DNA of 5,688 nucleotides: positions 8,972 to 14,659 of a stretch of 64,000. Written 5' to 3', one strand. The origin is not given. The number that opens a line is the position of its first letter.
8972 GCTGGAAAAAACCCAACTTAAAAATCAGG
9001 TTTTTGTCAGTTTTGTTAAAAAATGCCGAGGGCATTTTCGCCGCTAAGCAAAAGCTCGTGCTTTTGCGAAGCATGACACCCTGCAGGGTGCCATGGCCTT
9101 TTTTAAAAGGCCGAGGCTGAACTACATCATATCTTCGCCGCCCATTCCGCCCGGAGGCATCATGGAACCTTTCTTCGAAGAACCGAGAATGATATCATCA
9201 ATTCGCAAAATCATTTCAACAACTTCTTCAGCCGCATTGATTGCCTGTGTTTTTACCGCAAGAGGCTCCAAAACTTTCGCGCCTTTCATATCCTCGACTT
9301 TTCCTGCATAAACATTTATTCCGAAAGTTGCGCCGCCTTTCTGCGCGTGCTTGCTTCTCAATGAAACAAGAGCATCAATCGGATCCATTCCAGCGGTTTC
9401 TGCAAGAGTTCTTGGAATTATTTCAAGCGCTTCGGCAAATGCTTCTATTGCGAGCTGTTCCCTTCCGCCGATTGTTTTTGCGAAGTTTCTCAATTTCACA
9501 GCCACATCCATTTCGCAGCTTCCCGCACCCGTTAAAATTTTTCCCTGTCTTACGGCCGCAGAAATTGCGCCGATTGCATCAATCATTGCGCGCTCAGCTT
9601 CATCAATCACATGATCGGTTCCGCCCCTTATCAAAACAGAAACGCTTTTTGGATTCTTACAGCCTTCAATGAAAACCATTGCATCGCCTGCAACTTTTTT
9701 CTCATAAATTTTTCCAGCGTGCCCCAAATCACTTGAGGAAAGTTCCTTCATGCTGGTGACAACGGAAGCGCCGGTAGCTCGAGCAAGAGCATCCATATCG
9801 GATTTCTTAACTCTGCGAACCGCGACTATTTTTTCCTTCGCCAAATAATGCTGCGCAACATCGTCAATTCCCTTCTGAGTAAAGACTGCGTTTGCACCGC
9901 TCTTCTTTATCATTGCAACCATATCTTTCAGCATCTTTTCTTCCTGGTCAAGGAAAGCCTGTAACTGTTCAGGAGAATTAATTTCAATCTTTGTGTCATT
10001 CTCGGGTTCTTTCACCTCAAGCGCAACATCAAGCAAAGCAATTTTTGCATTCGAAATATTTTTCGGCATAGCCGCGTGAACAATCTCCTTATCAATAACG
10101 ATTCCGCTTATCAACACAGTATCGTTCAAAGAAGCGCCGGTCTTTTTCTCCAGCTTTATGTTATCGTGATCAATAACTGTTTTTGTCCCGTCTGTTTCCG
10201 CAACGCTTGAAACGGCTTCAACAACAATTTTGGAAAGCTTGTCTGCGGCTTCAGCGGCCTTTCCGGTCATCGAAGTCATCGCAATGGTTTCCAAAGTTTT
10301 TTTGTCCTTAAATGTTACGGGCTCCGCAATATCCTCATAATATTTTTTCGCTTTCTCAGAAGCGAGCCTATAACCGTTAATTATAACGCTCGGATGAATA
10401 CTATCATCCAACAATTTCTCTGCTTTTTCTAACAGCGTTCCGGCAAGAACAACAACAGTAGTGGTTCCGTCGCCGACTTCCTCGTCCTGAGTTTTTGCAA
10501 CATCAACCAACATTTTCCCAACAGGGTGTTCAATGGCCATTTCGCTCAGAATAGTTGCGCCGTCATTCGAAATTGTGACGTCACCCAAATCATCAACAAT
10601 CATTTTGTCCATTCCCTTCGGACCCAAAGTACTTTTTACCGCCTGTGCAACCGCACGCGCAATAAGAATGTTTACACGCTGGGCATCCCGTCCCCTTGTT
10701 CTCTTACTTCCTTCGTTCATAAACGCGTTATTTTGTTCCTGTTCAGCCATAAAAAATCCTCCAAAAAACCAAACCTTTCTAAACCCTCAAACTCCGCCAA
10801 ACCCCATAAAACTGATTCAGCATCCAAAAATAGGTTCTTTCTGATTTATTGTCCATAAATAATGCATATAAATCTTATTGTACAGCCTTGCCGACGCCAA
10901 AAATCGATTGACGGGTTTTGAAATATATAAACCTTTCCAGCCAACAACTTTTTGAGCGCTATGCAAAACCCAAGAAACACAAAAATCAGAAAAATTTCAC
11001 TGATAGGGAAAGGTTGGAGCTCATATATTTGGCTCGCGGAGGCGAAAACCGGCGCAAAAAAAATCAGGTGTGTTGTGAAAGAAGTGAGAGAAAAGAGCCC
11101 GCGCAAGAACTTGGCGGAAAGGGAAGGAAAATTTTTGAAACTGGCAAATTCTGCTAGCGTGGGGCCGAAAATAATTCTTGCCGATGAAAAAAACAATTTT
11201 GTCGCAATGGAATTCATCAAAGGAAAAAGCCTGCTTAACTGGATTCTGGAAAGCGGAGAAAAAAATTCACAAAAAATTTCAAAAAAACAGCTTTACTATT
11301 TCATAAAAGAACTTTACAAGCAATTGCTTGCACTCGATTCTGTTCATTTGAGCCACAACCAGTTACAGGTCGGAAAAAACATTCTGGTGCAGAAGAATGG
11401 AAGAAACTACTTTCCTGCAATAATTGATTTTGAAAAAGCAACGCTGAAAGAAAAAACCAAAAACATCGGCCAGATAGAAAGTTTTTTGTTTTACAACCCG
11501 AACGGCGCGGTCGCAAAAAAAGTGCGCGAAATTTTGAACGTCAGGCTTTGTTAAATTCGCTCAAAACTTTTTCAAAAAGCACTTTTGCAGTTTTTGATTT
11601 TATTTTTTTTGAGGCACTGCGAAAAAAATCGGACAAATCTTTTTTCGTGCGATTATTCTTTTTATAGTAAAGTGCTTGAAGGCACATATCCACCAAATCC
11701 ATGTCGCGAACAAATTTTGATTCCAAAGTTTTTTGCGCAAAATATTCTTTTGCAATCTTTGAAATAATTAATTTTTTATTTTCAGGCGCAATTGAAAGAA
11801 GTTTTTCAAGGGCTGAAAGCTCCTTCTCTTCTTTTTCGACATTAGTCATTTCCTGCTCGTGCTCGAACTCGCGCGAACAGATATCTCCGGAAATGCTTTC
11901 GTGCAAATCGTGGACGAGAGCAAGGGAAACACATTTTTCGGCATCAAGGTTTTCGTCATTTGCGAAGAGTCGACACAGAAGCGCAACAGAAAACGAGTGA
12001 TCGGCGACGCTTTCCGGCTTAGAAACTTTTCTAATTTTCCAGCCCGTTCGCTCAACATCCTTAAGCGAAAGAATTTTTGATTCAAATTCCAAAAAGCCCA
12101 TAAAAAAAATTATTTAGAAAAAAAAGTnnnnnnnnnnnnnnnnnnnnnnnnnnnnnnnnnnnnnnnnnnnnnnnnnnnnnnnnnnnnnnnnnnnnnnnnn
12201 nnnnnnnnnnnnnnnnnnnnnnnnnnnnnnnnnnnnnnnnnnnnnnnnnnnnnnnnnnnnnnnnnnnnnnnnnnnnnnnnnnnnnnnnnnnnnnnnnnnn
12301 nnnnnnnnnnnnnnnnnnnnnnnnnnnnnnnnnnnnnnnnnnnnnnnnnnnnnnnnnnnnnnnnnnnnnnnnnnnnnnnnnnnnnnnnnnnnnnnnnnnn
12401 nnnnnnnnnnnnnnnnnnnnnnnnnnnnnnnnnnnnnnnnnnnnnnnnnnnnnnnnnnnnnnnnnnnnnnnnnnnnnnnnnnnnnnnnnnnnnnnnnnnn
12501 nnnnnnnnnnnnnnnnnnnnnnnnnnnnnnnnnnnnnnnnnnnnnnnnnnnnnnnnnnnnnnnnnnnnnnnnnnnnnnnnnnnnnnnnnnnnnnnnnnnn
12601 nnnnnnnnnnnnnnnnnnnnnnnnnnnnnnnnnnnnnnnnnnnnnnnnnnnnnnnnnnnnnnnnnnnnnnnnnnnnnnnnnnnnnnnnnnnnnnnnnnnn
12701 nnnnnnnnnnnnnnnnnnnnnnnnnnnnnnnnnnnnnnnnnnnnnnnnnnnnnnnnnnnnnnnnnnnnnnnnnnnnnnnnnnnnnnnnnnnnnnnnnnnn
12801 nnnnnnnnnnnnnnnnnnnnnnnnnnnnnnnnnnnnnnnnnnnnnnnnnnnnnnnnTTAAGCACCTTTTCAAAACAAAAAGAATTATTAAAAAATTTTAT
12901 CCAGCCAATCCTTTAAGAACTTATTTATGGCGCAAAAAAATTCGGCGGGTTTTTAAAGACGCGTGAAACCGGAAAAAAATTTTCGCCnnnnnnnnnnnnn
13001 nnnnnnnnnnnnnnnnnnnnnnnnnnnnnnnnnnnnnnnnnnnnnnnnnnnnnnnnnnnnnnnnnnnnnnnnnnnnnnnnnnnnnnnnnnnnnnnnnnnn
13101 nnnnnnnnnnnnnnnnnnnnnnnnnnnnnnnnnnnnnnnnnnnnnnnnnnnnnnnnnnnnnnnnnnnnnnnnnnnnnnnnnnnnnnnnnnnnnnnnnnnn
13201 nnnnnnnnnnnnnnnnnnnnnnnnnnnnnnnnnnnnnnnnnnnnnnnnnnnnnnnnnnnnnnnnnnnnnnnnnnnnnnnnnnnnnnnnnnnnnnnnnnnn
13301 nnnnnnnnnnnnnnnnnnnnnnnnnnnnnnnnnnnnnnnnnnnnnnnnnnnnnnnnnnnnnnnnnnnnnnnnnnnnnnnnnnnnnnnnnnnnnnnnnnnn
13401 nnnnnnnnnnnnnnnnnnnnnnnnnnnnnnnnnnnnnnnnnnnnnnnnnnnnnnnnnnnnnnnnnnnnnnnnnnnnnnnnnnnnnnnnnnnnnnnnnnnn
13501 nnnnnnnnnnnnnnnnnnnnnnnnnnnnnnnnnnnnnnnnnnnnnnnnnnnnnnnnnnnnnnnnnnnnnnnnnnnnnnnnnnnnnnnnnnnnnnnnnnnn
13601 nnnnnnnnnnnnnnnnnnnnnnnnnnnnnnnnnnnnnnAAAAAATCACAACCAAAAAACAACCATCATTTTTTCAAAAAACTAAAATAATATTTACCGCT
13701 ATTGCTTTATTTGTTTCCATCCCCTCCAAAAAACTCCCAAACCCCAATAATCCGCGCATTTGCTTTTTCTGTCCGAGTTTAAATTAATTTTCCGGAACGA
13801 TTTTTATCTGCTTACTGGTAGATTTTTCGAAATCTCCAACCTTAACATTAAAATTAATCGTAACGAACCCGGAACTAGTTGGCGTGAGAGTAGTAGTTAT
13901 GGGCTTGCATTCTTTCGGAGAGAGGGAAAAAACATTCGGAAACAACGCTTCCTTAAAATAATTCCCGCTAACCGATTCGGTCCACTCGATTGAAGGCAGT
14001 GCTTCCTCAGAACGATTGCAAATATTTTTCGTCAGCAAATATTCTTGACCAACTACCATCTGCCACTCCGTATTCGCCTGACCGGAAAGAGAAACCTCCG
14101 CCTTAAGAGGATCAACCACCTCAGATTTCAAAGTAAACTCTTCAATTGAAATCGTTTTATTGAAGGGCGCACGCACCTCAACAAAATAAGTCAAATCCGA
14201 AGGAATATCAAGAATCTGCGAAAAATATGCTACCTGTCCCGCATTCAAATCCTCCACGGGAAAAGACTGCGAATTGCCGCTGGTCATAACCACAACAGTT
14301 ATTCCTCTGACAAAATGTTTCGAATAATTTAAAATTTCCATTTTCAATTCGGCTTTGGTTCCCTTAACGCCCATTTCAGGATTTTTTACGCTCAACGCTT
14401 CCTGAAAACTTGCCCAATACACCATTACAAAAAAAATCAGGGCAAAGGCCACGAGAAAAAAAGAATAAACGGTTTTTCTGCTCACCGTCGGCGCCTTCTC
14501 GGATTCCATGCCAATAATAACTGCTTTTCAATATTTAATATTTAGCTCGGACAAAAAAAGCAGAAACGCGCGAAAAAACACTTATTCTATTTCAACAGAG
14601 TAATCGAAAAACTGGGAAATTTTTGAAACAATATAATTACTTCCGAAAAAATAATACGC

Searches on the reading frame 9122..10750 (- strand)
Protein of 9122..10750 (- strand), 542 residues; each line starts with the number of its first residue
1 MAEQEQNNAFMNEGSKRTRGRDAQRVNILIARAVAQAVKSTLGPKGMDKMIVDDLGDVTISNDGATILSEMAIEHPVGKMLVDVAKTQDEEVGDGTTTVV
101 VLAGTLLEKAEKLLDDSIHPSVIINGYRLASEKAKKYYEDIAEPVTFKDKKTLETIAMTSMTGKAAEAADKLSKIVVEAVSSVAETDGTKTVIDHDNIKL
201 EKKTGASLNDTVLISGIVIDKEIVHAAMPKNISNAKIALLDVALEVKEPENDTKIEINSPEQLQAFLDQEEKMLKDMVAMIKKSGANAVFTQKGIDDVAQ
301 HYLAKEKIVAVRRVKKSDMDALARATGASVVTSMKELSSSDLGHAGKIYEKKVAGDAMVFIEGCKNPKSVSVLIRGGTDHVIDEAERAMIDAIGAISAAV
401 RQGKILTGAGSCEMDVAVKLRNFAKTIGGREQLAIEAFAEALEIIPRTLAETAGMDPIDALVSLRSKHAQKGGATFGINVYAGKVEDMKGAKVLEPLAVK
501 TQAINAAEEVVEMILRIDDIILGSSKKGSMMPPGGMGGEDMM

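Call 34: list_cluster_members(proteins=[window:9122-10750:-, window:35731-37176:-, window:5178-8045:-, window:15392-17806:+, window:25564-29199:-, window:29921-31012:-])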
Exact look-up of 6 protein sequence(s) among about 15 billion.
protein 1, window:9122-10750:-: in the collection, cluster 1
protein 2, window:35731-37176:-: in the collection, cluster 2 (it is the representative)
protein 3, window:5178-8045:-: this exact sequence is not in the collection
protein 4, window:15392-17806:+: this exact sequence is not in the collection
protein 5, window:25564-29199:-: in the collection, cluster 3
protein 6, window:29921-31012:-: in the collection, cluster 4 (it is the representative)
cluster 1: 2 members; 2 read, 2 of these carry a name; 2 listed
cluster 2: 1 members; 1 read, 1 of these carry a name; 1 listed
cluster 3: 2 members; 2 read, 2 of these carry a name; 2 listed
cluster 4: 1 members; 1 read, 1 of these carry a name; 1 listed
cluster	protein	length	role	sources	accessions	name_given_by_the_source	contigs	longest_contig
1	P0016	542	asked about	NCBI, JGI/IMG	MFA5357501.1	MAG: thermosome subunit beta [archaeon] | thermosome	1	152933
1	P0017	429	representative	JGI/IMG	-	thermosome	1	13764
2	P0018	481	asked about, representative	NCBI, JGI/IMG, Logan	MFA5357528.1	MAG: proline--tRNA ligase [archaeon] | prolyl-tRNA synthetase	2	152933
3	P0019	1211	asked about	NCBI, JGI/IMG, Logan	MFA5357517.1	MAG: LamG domain-containing protein [archaeon] | hypothetical protein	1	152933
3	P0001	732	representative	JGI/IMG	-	hypothetical protein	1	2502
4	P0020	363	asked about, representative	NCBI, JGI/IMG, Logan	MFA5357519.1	MAG: ATPase domain-containing protein [archaeon] | circadian clock protein KaiC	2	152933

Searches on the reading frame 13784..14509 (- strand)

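Call 67: search_protein_families(library=pfam, proteins=[window:13784-14509:-], max_evalue=0.01)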
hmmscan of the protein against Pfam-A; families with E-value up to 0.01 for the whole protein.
window:13784-14509:- (241 aa): 1 family
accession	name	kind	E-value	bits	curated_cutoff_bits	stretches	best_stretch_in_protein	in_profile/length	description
PF07705.17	CARDB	-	0.00035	21.2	22.7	0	146-223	10-84/101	CARDB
